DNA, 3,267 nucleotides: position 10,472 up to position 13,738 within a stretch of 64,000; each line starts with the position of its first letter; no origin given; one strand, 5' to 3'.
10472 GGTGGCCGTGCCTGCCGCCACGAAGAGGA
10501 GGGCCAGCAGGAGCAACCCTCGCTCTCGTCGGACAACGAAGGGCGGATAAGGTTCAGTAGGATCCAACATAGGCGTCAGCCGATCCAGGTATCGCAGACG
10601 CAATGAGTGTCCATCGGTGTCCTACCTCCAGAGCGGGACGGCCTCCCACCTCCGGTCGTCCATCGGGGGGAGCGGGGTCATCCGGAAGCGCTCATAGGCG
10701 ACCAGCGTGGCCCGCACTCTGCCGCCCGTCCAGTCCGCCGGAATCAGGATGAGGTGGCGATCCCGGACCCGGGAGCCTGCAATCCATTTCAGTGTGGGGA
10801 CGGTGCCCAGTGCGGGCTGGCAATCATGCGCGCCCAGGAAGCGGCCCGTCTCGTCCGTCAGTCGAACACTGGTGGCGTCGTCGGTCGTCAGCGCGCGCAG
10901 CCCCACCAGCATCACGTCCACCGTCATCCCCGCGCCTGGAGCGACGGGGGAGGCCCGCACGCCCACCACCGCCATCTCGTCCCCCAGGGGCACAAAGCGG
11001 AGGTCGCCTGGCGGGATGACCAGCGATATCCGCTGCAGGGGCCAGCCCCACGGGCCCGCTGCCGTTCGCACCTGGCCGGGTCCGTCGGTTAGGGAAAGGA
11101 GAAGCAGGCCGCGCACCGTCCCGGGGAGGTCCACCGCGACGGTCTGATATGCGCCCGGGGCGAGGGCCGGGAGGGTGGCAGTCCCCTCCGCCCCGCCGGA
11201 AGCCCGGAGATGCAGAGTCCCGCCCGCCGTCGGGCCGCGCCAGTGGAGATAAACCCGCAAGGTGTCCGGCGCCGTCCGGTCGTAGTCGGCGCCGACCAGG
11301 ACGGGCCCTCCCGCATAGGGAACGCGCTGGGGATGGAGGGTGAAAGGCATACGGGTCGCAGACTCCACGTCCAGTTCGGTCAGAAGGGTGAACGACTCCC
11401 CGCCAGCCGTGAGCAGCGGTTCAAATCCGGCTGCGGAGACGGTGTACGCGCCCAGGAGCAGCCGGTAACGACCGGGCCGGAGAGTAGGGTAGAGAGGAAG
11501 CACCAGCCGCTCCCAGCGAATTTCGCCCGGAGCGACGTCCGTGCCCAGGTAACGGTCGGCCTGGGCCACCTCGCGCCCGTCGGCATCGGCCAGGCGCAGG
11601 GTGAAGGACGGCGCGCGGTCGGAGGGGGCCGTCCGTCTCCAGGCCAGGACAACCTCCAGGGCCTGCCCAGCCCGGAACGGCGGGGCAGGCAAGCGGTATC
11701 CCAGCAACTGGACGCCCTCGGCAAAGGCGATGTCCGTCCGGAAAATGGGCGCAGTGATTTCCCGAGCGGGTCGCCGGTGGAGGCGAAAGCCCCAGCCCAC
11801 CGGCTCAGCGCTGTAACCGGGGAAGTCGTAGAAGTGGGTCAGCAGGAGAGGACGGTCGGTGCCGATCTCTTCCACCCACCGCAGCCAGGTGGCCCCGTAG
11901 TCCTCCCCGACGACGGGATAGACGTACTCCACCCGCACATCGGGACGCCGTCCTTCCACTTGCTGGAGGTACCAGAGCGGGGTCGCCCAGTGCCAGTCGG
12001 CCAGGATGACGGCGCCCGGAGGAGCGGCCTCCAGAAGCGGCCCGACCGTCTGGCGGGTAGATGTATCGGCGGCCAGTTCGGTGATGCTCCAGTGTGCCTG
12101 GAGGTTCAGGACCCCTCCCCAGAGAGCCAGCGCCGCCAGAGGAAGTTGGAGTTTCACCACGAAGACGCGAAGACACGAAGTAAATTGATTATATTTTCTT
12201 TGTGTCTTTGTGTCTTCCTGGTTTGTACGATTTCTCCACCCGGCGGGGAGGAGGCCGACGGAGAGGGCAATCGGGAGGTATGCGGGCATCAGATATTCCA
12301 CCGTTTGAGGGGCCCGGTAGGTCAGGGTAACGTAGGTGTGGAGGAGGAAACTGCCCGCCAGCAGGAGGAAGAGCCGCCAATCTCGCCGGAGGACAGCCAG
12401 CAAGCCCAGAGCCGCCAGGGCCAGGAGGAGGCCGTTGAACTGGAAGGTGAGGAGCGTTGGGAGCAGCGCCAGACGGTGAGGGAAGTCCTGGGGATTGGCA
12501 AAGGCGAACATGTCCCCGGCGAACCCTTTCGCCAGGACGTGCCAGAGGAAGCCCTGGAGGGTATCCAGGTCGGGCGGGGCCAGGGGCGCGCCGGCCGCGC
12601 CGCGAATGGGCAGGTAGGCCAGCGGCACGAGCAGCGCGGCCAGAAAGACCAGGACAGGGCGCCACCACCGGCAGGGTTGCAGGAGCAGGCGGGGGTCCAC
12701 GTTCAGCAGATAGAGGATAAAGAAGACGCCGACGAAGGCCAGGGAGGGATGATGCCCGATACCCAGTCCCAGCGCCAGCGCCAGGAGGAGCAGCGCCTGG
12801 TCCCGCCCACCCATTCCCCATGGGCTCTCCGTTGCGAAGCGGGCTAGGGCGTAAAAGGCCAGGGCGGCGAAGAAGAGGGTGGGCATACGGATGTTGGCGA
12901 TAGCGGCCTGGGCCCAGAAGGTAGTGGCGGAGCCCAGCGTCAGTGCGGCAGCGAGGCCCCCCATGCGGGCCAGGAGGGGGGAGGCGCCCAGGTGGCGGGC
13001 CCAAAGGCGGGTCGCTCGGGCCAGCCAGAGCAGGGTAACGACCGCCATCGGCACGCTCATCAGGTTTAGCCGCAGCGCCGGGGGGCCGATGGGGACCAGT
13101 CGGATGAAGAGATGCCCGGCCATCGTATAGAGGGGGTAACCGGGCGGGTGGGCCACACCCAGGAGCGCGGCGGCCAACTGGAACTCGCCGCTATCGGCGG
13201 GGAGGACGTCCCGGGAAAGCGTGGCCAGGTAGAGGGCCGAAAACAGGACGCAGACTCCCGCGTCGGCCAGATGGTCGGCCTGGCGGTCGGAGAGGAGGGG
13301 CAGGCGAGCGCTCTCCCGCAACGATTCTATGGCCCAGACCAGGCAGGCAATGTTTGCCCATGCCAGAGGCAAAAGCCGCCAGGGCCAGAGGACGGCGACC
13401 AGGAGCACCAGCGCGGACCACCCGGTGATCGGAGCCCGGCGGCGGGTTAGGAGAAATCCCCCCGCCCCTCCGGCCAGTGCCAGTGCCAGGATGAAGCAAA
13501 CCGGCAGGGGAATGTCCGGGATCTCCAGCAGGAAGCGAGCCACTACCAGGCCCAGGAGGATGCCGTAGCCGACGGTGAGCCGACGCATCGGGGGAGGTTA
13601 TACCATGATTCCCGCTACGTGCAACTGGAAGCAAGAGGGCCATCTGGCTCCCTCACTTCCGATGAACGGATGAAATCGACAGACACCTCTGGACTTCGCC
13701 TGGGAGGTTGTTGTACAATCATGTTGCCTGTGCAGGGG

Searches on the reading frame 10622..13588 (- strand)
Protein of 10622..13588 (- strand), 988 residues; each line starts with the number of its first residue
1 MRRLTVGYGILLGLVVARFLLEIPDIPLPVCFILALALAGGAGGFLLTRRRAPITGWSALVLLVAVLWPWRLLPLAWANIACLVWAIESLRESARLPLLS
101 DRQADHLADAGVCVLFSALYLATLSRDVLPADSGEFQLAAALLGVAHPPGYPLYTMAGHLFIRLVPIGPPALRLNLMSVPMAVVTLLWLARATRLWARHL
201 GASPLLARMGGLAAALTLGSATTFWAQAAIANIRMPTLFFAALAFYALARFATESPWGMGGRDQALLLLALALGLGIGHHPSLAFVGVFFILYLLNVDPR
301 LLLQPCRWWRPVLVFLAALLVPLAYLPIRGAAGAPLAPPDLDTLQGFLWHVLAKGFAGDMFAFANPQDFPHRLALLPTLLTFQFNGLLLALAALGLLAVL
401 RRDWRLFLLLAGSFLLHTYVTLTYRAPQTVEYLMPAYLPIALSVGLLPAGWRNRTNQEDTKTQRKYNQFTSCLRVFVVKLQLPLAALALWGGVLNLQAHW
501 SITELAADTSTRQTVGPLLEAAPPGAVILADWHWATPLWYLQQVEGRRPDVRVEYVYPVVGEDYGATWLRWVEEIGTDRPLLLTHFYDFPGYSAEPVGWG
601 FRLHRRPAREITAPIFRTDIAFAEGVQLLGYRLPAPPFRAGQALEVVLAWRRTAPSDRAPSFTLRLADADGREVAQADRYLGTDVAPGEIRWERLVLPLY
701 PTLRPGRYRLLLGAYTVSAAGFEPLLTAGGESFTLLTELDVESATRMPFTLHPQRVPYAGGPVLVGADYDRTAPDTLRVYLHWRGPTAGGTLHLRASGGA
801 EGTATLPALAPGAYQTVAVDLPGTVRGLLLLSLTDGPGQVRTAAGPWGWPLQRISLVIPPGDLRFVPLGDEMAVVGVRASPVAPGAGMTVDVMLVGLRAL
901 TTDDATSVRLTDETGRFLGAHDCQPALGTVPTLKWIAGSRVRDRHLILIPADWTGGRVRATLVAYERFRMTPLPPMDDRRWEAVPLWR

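Call 8: search_protein_families(library=ncbifam, proteins=[window:10622-13588:-], max_evalue=1)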
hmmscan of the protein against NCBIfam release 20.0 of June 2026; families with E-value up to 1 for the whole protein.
window:10622-13588:- (988 aa): 0 families

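Call 9: search_protein_families(library=pfam, proteins=[window:10622-13588:-], max_evalue=10)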
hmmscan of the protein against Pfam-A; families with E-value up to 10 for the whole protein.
window:10622-13588:- (988 aa): 2 families
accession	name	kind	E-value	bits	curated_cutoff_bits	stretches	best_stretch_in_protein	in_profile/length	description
PF11028.14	TMEM260-like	-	8e-25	88.1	24.2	1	132-295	1-170/179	Protein O-mannosyl-transferase TMEM260-like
PF13231.12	PMT_2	-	0.01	16.5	26.1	1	192-322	33-157/160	Dolichyl-phosphate-mannose-protein mannosyltransferase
